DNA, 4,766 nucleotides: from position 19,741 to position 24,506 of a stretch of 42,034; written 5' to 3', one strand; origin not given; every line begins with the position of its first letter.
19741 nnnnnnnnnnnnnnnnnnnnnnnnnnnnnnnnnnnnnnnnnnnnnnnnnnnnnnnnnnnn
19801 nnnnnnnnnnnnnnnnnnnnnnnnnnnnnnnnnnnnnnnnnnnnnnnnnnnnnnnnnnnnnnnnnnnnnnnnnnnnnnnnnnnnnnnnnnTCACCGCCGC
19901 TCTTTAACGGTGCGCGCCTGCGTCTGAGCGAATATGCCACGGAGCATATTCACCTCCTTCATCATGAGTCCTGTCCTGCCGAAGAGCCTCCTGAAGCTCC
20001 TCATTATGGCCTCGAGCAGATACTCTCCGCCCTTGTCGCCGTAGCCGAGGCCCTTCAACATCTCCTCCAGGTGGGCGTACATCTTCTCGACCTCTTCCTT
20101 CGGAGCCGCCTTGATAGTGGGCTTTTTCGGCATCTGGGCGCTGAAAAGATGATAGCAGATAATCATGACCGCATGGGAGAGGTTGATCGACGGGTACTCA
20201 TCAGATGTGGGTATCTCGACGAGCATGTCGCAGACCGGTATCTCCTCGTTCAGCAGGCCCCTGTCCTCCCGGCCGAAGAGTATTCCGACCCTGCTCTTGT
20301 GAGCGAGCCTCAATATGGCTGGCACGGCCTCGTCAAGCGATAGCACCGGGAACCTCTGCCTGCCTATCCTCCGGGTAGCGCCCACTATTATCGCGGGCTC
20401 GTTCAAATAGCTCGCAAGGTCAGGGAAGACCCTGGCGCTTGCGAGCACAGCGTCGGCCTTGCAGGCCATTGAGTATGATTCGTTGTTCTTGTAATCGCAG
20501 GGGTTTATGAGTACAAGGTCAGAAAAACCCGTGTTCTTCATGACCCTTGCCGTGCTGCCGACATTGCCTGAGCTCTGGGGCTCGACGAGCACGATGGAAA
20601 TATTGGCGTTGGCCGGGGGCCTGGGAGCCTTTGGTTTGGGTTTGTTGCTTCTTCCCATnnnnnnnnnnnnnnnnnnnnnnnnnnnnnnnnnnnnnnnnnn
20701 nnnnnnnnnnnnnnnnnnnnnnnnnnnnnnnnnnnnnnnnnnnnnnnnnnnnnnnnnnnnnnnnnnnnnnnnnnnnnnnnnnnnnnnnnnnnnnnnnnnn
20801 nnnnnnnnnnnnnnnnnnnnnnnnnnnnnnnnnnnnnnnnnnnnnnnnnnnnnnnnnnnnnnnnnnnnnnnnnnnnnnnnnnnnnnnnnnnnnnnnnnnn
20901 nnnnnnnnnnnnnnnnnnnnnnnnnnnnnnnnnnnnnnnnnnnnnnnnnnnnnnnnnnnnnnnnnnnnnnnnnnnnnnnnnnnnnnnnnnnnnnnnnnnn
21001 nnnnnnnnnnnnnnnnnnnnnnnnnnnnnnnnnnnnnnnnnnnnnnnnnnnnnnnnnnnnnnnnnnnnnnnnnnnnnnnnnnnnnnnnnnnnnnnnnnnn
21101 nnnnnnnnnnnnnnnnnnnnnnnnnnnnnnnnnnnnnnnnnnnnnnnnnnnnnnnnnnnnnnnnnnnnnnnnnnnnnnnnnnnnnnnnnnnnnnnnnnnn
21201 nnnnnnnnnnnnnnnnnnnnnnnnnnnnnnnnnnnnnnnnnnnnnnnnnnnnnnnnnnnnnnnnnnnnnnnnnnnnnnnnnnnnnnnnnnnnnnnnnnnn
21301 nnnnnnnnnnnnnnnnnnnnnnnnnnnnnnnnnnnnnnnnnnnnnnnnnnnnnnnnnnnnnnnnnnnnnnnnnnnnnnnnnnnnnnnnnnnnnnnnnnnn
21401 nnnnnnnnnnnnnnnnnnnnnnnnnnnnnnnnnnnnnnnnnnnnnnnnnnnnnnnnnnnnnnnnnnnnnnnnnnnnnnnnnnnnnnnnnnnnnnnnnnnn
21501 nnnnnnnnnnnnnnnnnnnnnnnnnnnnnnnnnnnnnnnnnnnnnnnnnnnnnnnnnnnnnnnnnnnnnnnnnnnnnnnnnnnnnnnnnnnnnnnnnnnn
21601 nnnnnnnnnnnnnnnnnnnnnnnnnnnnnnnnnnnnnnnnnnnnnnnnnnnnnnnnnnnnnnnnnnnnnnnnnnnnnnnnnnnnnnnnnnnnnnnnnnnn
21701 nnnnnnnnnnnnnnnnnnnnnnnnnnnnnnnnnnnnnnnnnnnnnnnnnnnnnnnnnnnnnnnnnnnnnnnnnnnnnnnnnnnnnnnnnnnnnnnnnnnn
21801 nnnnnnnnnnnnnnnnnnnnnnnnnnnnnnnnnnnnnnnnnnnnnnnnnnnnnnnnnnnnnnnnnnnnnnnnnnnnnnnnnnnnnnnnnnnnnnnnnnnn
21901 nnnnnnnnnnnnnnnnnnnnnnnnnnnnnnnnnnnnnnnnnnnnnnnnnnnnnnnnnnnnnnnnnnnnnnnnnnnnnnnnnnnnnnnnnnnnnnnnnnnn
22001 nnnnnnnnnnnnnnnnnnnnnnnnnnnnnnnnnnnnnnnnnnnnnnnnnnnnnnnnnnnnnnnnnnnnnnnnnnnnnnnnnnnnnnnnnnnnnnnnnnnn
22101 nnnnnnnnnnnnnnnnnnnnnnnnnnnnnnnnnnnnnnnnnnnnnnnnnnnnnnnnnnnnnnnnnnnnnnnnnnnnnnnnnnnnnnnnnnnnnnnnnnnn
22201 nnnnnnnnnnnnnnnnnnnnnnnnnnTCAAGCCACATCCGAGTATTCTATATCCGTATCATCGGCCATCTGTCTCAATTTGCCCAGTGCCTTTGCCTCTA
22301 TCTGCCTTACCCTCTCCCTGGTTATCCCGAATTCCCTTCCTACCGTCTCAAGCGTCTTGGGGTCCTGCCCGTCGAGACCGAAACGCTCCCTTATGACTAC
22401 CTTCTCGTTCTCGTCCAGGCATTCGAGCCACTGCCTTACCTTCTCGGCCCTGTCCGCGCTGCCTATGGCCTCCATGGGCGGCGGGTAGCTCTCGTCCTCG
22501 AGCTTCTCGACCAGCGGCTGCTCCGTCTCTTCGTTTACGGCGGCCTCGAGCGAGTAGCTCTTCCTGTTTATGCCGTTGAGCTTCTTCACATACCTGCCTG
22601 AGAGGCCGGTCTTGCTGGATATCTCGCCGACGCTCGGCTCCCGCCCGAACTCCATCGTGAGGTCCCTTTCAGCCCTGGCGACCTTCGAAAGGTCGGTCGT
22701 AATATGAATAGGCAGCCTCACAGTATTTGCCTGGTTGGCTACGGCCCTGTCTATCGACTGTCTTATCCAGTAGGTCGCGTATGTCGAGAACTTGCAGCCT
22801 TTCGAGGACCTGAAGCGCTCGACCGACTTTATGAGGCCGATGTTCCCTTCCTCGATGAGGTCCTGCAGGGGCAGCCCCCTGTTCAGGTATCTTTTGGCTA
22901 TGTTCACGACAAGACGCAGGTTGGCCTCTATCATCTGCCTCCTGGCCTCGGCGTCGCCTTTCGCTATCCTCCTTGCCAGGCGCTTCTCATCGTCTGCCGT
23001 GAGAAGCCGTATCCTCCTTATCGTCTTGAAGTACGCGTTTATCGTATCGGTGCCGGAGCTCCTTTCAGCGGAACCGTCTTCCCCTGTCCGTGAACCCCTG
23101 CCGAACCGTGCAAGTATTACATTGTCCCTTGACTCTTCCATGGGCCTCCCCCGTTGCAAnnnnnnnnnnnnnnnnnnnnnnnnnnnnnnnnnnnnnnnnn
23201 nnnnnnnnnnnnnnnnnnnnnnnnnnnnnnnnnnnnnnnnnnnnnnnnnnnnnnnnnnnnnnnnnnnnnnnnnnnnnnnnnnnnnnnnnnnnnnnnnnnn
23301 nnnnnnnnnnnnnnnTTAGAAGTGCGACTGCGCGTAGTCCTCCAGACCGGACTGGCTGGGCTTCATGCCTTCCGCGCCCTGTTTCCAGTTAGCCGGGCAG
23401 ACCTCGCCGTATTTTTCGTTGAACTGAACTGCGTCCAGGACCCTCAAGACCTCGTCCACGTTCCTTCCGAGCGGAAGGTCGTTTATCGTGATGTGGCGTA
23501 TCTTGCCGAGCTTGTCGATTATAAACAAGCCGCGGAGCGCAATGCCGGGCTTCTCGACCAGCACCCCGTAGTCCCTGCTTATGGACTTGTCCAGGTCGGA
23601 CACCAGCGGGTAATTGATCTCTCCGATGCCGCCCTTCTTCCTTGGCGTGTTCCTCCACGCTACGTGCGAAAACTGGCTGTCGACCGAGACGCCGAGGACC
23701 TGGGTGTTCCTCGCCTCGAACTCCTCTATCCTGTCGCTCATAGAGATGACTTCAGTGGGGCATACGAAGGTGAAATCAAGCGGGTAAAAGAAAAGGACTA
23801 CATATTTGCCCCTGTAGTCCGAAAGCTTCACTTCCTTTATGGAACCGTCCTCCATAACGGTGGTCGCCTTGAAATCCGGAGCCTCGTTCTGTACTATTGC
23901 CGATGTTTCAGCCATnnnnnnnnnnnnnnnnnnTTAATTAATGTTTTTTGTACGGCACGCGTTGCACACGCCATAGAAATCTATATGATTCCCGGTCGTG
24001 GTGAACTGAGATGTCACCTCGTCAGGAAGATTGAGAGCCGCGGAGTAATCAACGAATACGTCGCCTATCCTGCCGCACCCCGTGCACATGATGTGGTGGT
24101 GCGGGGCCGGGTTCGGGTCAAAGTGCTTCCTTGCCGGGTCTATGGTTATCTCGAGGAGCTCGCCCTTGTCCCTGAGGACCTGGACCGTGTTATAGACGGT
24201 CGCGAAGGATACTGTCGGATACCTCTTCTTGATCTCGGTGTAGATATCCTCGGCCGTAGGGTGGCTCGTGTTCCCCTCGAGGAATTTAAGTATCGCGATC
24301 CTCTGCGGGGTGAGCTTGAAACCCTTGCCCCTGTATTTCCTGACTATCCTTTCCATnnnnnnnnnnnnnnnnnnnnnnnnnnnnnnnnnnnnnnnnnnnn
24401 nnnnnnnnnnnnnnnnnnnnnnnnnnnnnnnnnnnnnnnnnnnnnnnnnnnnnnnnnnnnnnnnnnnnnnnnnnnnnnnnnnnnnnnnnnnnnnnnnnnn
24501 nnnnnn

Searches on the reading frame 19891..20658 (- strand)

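Call 37: search_protein_families(library=pfam, proteins=[window:19891-20658:-], max_evalue=0.00001)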
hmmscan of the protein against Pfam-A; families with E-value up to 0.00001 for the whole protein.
window:19891-20658:- (255 aa): 1 family
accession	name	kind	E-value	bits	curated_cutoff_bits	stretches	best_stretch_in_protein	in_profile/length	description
PF00588.24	SpoU_methylase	-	1.4e-25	90.5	29.7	1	20-169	2-142/142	SpoU rRNA Methylase family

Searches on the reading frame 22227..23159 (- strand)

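Call 37: search_protein_families(library=pfam, proteins=[window:22227-23159:-], max_evalue=0.00001)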
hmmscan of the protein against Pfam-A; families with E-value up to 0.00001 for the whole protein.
window:22227-23159:- (310 aa): 4 families
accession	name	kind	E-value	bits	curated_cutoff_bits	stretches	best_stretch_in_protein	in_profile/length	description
PF04542.20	Sigma70_r2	-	1.6e-20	73.1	24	1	76-144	1-69/71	Sigma-70 region 2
PF04545.22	Sigma70_r4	-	4.2e-17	61.8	24.1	1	244-297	1-50/50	Sigma-70, region 4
PF04539.22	Sigma70_r3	-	3.5e-12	46.7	25.3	1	157-230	3-76/78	Sigma-70 region 3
PF00140.25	Sigma70_r1_2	-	1.2e-11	44.8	22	1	38-70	1-33/34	Sigma-70 factor, region 1.2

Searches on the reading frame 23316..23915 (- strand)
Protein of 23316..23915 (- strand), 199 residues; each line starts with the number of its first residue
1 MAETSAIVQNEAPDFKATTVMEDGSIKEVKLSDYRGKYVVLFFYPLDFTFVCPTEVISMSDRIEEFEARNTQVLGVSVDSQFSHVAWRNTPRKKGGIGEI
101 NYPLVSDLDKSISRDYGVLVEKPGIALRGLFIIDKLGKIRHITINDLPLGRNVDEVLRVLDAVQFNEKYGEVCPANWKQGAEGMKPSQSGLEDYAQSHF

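Call 37: search_protein_families(library=pfam, proteins=[window:23316-23915:-], max_evalue=0.00001)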
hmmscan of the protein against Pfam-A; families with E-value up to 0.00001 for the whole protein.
window:23316-23915:- (199 aa): 3 families
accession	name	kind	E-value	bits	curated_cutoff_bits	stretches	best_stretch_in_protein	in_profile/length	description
PF00578.27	AhpC-TSA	-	2.8e-42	144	26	1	8-142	1-124/124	AhpC/TSA family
PF08534.16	Redoxin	-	7.8e-19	68.4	26.6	1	9-155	3-143/148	Redoxin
PF10417.14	1-cysPrx_C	-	2.9e-11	43.6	21.1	1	162-194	1-38/41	C-terminal domain of 1-Cys peroxiredoxin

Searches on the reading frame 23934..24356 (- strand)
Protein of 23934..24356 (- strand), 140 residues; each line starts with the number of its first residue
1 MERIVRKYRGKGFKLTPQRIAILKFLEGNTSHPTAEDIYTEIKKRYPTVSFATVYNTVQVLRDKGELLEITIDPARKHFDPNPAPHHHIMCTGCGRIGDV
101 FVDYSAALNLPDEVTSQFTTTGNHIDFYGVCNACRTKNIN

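Call 70: search_protein_families(library=pfam, proteins=[window:23934-24356:-], max_evalue=0.001)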
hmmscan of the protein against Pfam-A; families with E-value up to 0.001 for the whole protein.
window:23934-24356:- (140 aa): 1 family
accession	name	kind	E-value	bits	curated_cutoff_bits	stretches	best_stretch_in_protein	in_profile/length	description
PF01475.25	FUR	-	2e-26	92.9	23.1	1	11-102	2-95/121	Ferric uptake regulator family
